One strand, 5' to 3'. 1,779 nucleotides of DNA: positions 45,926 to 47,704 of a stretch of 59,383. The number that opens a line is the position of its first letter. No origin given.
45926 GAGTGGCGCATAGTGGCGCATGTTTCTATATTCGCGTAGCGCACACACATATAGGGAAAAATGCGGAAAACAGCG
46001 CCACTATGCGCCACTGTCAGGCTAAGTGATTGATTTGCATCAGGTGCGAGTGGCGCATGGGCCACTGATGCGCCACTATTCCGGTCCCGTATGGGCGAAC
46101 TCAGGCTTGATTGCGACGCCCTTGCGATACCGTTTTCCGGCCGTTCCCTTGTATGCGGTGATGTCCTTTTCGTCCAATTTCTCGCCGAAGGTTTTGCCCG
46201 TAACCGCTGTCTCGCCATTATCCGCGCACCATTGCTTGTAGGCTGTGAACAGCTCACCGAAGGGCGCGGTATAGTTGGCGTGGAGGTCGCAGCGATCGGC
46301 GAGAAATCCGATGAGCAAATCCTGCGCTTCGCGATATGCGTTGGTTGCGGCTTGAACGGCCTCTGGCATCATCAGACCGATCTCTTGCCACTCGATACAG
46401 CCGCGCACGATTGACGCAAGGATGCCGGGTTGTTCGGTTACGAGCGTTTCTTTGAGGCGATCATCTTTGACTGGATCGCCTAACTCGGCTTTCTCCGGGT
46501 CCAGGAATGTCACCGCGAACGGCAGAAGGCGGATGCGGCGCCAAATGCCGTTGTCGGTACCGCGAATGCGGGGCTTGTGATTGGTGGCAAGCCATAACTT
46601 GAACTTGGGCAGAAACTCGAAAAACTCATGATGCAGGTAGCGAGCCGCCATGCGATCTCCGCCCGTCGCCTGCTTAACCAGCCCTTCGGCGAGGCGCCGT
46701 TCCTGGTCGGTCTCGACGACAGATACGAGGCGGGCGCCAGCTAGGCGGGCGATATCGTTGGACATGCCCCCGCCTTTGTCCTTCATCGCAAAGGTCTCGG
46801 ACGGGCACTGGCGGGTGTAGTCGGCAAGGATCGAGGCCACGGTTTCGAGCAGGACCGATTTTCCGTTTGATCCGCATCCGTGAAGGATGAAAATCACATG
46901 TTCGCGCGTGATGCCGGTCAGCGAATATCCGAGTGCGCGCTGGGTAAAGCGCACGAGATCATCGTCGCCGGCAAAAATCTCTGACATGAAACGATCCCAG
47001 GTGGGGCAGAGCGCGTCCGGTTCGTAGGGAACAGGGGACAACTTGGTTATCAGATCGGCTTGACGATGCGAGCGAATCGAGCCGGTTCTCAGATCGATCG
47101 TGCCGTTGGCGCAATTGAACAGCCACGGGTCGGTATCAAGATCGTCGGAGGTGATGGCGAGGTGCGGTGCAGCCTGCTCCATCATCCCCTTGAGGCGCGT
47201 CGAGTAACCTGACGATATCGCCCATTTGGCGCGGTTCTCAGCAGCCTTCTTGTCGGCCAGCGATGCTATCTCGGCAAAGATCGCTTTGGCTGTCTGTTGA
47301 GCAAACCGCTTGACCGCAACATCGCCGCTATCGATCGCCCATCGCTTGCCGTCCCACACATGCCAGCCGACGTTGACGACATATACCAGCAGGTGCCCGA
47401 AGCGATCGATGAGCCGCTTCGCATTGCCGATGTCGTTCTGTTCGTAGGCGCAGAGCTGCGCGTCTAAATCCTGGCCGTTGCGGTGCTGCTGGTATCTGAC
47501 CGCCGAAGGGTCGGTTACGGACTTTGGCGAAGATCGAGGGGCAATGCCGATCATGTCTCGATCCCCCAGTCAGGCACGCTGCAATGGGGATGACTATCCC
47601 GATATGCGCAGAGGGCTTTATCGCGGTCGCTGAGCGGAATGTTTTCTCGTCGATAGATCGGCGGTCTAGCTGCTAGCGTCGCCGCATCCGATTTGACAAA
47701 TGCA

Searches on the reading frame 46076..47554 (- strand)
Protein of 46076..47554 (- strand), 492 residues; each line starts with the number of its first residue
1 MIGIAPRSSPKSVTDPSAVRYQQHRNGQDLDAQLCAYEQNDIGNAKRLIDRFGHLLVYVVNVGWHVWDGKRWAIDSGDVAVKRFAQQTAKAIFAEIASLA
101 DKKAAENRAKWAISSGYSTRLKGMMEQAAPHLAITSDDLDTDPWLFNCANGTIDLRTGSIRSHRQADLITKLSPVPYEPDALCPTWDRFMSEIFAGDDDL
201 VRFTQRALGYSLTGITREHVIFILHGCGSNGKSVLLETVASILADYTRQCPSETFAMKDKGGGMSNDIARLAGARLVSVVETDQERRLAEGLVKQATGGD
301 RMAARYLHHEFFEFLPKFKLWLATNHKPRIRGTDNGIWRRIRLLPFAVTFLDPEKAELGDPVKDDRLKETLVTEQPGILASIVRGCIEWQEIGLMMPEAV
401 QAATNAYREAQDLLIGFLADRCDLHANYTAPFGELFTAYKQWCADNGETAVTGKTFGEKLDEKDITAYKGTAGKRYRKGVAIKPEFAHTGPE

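Call 30: find_related_loci(query=window:46076-47554:-, collection=viral_contigs, flank=10000)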
Query window:46076-47554:- (492 aa) in viral_contigs; peptide patterns used: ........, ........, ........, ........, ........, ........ (x = any residue, [..] = any of these).
3 stretches matched a pattern; 1 encode a relative of the query (tblastn E <= 1e-3); 1 distinct loci.
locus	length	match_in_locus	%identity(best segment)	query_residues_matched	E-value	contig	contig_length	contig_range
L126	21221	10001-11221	34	28-448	1e-62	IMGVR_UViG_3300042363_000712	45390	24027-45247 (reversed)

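Call 49: search_dna_similar(query=window:46076-47554:-, collection=phages, mode=protein, max_rows=15)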
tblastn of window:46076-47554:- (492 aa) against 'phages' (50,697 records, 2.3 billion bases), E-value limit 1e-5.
Records with a match: 1198; places in all: 1198; records where one place covers at least 80% of the query: 797.
Best place of each record, by identity: <60% 1198.
By first word of the organism name: Mycobacterium 293; Streptococcus 159; Microbacterium 120; Gordonia 105; Arthrobacter 95; Vibrio 93; Streptomyces 52; Lactobacillus 17; Curtobacterium 17; Bacteriophage 16; and 66 more.
By host as written in the record: Mycobacterium smegmatis mc2 155 204; - 88; Microbacterium foliorum NRRL B-24224 59; Gordonia terrae 3612 59; Arthrobacter globiformis B-2979 51; Vibrio lentus 44; Mycobacterium smegmatis mc#155 42; Microbacterium foliorum NRRL B-24224 SEA 36; and 307 more.
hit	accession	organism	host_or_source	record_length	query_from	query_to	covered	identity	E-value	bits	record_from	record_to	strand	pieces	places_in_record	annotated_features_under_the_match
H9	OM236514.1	Bacillus phage rho14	Bacillus subtilis BEST7003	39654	41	485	90%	40.7%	4e-110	364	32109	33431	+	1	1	DNA primase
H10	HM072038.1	Bacillus phage phi105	Bacillus subtilis BGSC 1L32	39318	41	485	90%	40.7%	4e-110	364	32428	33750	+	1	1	gp60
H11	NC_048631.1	Bacillus phage phi105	Bacillus subtilis BGSC 1L32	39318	41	485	90%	40.7%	4e-110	364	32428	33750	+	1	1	DNA primase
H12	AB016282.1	Bacillus phage phi105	-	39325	41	485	90%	40.7%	5e-110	364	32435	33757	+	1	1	unnamed protein product; ORF11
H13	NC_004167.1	Bacillus phage phi105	-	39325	41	485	90%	40.7%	5e-110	364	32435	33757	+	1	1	DNA primase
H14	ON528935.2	Bacillus phage vB_BteM-A9Y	Bacillus tequilensis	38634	16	488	96%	38.1%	2e-108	359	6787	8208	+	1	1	DNA primase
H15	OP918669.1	Bacillus phage yong1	Bacillus subtilis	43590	41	488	91%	39.1%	3e-106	353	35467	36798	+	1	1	primase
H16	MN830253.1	Lactobacillus phage JNU_P5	Lactobacillus fermentum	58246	16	482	95%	37.0%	1e-91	311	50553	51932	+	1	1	DNA primase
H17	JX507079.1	Acidithiobacillus phage AcaML1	Acidithiobacillus caldus ATCC 51756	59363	58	483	87%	40.1%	3e-89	304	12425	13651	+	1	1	putative DNA primase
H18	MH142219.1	Acidithiobacillus phage AcaML1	Acidithiobacillus caldus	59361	58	483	87%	40.1%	3e-89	304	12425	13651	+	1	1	record has no annotation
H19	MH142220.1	Acidithiobacillus phage AcaML1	Acidithiobacillus caldus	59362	58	483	87%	40.1%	3e-89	304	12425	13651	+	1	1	record has no annotation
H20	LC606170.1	Enterococcus phage Entfac.YE1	Enterococcus faecium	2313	37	484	91%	37.8%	2e-100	323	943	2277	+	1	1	phage/plasmid primase P4 family domain-containing protein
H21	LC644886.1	Bacteriophage sp.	Enterococcus faecium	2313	37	484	91%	37.8%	2e-100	323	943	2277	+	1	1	DNA primase; coding region not determined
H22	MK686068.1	Streptomyces phage RemusLoopin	Streptomyces mirabilis NRRL B-2400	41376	4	491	99%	34.6%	3e-81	280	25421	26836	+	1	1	33: DNA primase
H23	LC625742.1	Bacteriophage sp.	Enterococcus gallinarum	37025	37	463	87%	39.3%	2e-95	322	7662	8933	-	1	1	DNA primase, phage associated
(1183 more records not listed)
